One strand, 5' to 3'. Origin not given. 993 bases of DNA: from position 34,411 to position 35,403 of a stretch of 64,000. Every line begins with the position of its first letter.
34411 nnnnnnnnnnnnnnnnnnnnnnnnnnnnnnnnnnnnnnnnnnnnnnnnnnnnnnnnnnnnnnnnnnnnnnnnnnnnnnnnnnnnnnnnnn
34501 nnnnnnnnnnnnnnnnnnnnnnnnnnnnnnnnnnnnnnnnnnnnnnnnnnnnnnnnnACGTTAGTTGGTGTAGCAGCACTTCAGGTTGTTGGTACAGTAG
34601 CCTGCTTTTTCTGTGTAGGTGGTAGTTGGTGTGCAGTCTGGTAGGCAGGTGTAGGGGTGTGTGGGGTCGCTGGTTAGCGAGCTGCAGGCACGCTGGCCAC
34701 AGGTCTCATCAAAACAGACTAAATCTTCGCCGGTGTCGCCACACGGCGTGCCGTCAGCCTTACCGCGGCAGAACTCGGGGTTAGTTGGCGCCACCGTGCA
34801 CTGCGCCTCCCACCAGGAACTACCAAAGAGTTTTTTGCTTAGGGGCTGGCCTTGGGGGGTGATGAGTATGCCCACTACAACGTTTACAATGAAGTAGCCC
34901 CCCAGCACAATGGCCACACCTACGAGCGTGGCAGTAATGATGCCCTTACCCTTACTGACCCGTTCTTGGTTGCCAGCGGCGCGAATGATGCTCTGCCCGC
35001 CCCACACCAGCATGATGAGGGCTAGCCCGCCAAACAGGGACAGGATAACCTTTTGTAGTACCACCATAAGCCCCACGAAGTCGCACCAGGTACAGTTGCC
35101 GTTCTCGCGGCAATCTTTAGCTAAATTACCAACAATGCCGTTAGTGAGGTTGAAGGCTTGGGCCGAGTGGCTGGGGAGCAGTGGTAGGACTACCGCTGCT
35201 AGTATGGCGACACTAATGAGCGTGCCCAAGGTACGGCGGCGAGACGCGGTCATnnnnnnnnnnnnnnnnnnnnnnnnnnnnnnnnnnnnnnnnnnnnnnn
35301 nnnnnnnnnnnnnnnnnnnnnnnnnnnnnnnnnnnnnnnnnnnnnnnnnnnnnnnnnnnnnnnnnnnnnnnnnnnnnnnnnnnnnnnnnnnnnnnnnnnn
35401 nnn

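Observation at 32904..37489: Operon of four TrbC/VirB2-like pilin-fold paralogues co-transcribed with galU and a sugar-binding lipoprotein, convergent on the glycosylation locus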

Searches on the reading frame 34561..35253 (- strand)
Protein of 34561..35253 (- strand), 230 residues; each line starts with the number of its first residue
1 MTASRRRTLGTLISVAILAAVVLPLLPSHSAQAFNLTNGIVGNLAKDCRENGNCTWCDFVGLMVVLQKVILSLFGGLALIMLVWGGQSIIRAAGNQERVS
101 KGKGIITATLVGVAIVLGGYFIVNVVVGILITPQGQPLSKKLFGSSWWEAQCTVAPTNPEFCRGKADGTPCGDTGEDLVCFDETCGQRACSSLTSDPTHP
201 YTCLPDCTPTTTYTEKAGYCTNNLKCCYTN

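Call 3: search_protein_families(library=pfam, proteins=[window:34561-35253:-], max_evalue=1)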
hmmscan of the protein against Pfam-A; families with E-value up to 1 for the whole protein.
window:34561-35253:- (230 aa): 1 family
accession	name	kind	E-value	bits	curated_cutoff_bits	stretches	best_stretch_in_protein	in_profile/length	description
PF18895.5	T4SS_pilin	-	0.0017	18.8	26.6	1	66-126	12-67/71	Type IV secretion system pilin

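Call 4: search_protein_families(library=ncbifam, proteins=[window:34561-35253:-], max_evalue=1)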
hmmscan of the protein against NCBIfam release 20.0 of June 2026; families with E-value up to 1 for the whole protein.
window:34561-35253:- (230 aa): 1 family
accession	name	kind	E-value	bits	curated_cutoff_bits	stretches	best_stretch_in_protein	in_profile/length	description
NF011814.0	PRK15286.1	equivalog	0.035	13.6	264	1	6-52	5-49/170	putative minor fimbrial subunit StfE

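Call 38: find_homologous_proteins(query=window:34561-35253:-, max_evalue=0.001)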
Query window:34561-35253:- (230 aa): 27 proteins with E <= 0.001 among 1529 candidates.
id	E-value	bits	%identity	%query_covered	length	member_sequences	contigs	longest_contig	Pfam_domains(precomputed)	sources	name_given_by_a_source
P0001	2.3e-153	527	100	100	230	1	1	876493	-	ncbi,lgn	-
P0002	4.4e-69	251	55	99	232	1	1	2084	-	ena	-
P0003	4.6e-68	247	63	78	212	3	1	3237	PF18895.6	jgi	jgi:hypothetical protein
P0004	4.0e-64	234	53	99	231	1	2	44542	PF18895.6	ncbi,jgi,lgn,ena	-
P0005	2.1e-60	222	50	99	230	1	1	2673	PF18895.6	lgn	-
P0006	1.5e-57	213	50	86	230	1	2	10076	-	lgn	-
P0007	1.3e-51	194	48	93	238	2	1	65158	PF18895.6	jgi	-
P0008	4.0e-47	179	43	97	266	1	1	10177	PF18895.6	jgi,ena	-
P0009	1.0e-46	177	44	97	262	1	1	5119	-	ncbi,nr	ncbi:MAG: hypothetical protein HY974_04795 [Candidatus Kerfeldbacteria bacterium]|nr:hypothetical pr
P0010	9.7e-45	171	53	69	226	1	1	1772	PF18895.6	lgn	-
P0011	1.2e-44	171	46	78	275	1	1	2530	-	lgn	-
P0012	1.3e-44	171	49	73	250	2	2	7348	-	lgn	-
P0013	3.1e-42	163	49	75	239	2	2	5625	-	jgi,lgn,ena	-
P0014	4.0e-42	162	45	78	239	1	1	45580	-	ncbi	-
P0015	4.5e-42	162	42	86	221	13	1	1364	-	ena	-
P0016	3.4e-41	159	38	87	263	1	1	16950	PF18895.6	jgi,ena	-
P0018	8.5e-40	155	50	62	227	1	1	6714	PF18895.6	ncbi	-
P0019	1.0e-39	155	46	67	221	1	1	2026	PF18895.6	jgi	jgi:hypothetical protein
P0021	2.9e-38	150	42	81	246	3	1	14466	PF18895.6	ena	-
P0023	1.6e-36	144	37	94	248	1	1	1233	PF18895.6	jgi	-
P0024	1.6e-36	144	43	77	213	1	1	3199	PF18895.6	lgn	-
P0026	9.9e-36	141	47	64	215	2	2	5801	PF18895.6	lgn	-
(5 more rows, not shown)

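Call 39: find_encoding_contigs(protein=P0001, flank=2000, max_places=4)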
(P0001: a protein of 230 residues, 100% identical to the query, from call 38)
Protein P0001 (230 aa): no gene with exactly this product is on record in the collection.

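Call 47: predict_structure(alignment_id=A2)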
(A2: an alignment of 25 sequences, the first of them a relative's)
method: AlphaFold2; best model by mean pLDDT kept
length: 230 residues; sequences in the alignment: 25
mean_pLDDT: 79.8   pTM: 0.49
mean pLDDT of the five models: 79.8, 79.5, 77.3, 77.0, 74.9
residues with pLDDT >= 90: 18; 70-90: 181; 50-70: 29; < 50: 2
segments of 3 or more residues with pLDDT < 50: none
pLDDT, mean of each block of 10 residues (from residue 1): 75 83 61 68 78 80 80 85 83 83 85 85 82 79 67 72 83 85 84 79 86 86 89
secondary structure, 60 per line:
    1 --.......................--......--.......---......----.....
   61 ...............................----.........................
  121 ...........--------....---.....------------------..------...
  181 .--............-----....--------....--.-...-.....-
elements in order: H3-25 H28-33 H36-42 H46-51 H56-91 H96-131 H140-143 H147-151 E178-181 E184-189 H190-195 E201-204 E213-216 E225-229

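Call 50: fold_search(model_id=the predicted structure, library=pdb)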
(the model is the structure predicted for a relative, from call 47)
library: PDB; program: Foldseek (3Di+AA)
matches with E <= 10: 59; with E <= 0.001: 0
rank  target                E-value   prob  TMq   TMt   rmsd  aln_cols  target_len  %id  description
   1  7aoi_XF               2.4e+00  0.18  0.17  0.24  14.3        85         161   13  Trypanosoma brucei mitochondrial ribosome large subunit assembly intermediate (released 2020-12-02)
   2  9r2i_A                3.2e+00  0.20  0.29  0.28   8.5       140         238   13  Cryo-EM structure of the complex CDK16:CCNY:14-3-3 (released 2026-03-25)
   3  7x0z_A                3.4e+00  0.04  0.14  0.08  12.8       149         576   15  Cryo-EM structure of human ABCD1 E630Q in the presence of ATP and Magnesium in outward-facing state (released 2023-03-22)
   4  5wxn_A                3.7e+00  0.11  0.28  0.28  15.2       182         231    9  Structure of the LKB1 and 14-3-3 complex (released 2017-04-19)
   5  5ie9_C                3.7e+00  0.09  0.14  0.30  11.5        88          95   15  Crystal structure of the Bacillus-conserved MazG protein, a nucleotide pyrophosphohydrolase (released 2016-03-30)
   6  7ajl_BBB              3.9e+00  0.09  0.20  0.17  14.7       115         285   11  Cyrstal structure of CYRI-B/Fam49B (released 2020-11-18)
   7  8tt3_H                4.4e+00  0.33  0.20  0.19   2.2        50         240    8  S. thermodepolymerans KpsM-KpsE in Glycolipid 2 state with rigid body fitted KpsT (released 2024-04-17)
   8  5da9_A                4.4e+00  0.06  0.21  0.13  13.9       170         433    8  ATP-gamma-S bound Rad50 from Chaetomium thermophilum in complex with the Rad50-binding domain of Mre11 (released 2016-03-02)
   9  8zal_B                4.7e+00  0.13  0.28  0.19  13.8       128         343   11  EmrAB-TolC MFS-type tripartite multidrug efflux pump EA (released 2025-04-30)
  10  5u0p_V                5.3e+00  0.15  0.23  0.40   7.2        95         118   10  Cryo-EM structure of the transcriptional Mediator (released 2017-03-08)
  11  3fd9_B                5.3e+00  0.15  0.27  0.26   5.7        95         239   13  Crystal Structure of the transcriptional anti-activator ExsD from Pseudomonas aeruginosa (released 2009-06-23)
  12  8qt5_G                6.0e+00  0.30  0.26  0.25   2.6        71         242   18  Crystal structure of Arabidopsis thaliana 14-3-3 isoform lambda in complex with a phosphopeptide from the transcriptio (released 2023-10-25)
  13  8zar_C                6.0e+00  0.14  0.27  0.18   7.1       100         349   10  EmrAB-TolC MFS-type tripartite multidrug efflux pump FA (released 2025-04-30)
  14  3txs_B                6.4e+00  0.33  0.26  0.60   2.2        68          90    7  Crystal Structure of phage 44RR small terminase gp16 (released 2011-12-28)
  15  5dac_A                6.4e+00  0.04  0.20  0.12  14.9       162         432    9  ATP-gamma-S bound Rad50 from Chaetomium thermophilum in complex with DNA (released 2016-03-02)
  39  8dfu_0                8.7e+00  0.20  0.26  0.61   3.3        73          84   16  Cryo-EM structure of conjugation pili from Aeropyrum pernix (released 2023-03-22)
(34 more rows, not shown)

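Call 85: predict_structure(alignment_id=A6)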
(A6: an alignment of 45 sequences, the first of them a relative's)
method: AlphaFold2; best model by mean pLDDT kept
length: 458 residues; sequences in the alignment: 45
mean_pLDDT: 93.5   pTM: 0.88
mean pLDDT of the five models: 93.5, 93.4, 92.8, 92.5, 92.0
residues with pLDDT >= 90: 404; 70-90: 34; 50-70: 17; < 50: 3
segments of 3 or more residues with pLDDT < 50: 1-3
pLDDT, mean of each block of 10 residues (from residue 1): 55 78 57 89 94 96 96 95 95 97 97 94 82 94 97 97 97 98 97 98 96 97 97 97 95 95 95 97 96 97 98 95 97 94 98 98 97 96 96 96 97 96 98 97 98 85
secondary structure, 60 per line:
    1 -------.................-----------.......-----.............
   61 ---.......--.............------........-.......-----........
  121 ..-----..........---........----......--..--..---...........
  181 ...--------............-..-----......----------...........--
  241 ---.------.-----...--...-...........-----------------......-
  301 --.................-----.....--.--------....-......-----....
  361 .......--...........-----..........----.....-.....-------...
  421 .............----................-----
elements in order: H8-24 E36-42 H48-60 E64-70 H73-85 E92-96 H101-106 E113-122 E128-137 H141-147 H153-156 E170-177 H178-183 H193-203 E212-217 H228-238 E257-259 E262-264 H266-276 H294-299 E303-309 H310-319 E325-329 E341-344 E346-351 H357-367 H370-380 H387-395 H400-404 H418-433 H438-453

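Call 88: fold_search(model_id=the predicted structure, library=pdb)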
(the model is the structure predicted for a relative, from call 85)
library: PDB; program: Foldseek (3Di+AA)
matches with E <= 10: 1620; with E <= 0.001: 1106
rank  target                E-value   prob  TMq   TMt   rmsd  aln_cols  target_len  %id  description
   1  5ci5_B                5.0e-23  1.00  0.67  0.77   4.5       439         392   17  Crystal Structure of an ABC transporter Solute Binding Protein from Thermotoga Lettingae TMO (Tlet_1705, TARGET EFI-51 (released 2015-07-22)
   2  5ysd_A                6.3e-23  1.00  0.67  0.78   5.7       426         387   18  Crystal structure of beta-1,2-glucooligosaccharide binding protein in complex with sophorotriose (released 2018-05-02)
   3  9xfu_A                1.5e-22  1.00  0.67  0.77   5.3       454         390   17  Cycloisomaltooligosaccharide binding protein in complex with isomaltoheptaose (released 2026-03-25)
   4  5ysf_A                1.9e-22  1.00  0.68  0.79   5.7       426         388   19  Crystal structure of beta-1,2-glucooligosaccharide binding protein in complex with sophoropentaose (released 2018-05-02)
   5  9xf5_A                3.1e-22  1.00  0.67  0.79   4.3       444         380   19  Cycloisomaltooligosaccharide binding protein in complex with cycloisomaltooctaose (released 2026-03-25)
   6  4qsd_A                3.9e-22  1.00  0.62  0.73   6.7       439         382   18  Crystal structure of atu4361 sugar transporter from Agrobacterium Fabrum C58, target efi-510558, with bound sucrose (released 2014-08-06)
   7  7bvt_A                4.9e-22  1.00  0.70  0.81   3.8       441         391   18  Crystal structure of cyclic alpha-maltosyl-1,6-maltose binding protein from Arthrobacter globiformis (released 2020-12-02)
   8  7x0k_B                5.2e-22  1.00  0.68  0.76   5.1       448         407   17  Crystal structure of sugar binding protein CbpB complexed wtih cellotriose from Clostridium thermocellum (released 2022-09-14)
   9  7x0l_A                5.2e-22  1.00  0.67  0.75   5.1       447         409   17  Crystal structure of sugar binding protein CbpB complexed wtih cellotetraose from Clostridium thermocellum (released 2022-09-14)
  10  5ysd_B                6.6e-22  1.00  0.67  0.78   5.5       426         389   18  Crystal structure of beta-1,2-glucooligosaccharide binding protein in complex with sophorotriose (released 2018-05-02)
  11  2zyo_A                7.0e-22  1.00  0.68  0.80   3.8       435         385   16  Crystal structure of cyclo/maltodextrin-binding protein complexed with maltotetraose (released 2009-03-31)
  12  5yse_A                7.9e-22  1.00  0.67  0.78   5.7       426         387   19  Crystal structure of beta-1,2-glucooligosaccharide binding protein in complex with sophorotetraose (released 2018-05-02)
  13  5f7v_A                8.4e-22  1.00  0.66  0.77   5.9       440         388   16  ABC substrate-binding protein Lmo0181 from Listeria monocytogenes in complex with cycloalternan (released 2016-09-07)
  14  5yse_B                9.5e-22  1.00  0.67  0.78   5.6       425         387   19  Crystal structure of beta-1,2-glucooligosaccharide binding protein in complex with sophorotetraose (released 2018-05-02)
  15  8art_B                9.5e-22  1.00  0.65  0.74   5.4       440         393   19  ABC transporter binding protein MalE from Streptomyces scabiei in complex with maltose (released 2023-08-30)
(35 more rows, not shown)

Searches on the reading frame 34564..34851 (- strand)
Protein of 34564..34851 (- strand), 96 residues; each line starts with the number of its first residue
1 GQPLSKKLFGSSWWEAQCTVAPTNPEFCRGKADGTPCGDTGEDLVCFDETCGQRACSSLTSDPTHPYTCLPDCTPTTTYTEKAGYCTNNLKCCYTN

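Call 87: search_protein_representatives(protein=window:34564-34851:-)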
Query: 96 residues. Proteins with E-value up to 0.001 (for the whole library): 4; up to 1e-10: 0; up to 1e-30: 0. The best 4 are listed.
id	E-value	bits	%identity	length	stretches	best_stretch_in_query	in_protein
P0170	6.0e-09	52.4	35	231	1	1-94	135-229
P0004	6.0e-08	49.2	42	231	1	4-94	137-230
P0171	1.6e-05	41.4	35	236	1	4-90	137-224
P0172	6.9e-04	36.1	38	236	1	4-94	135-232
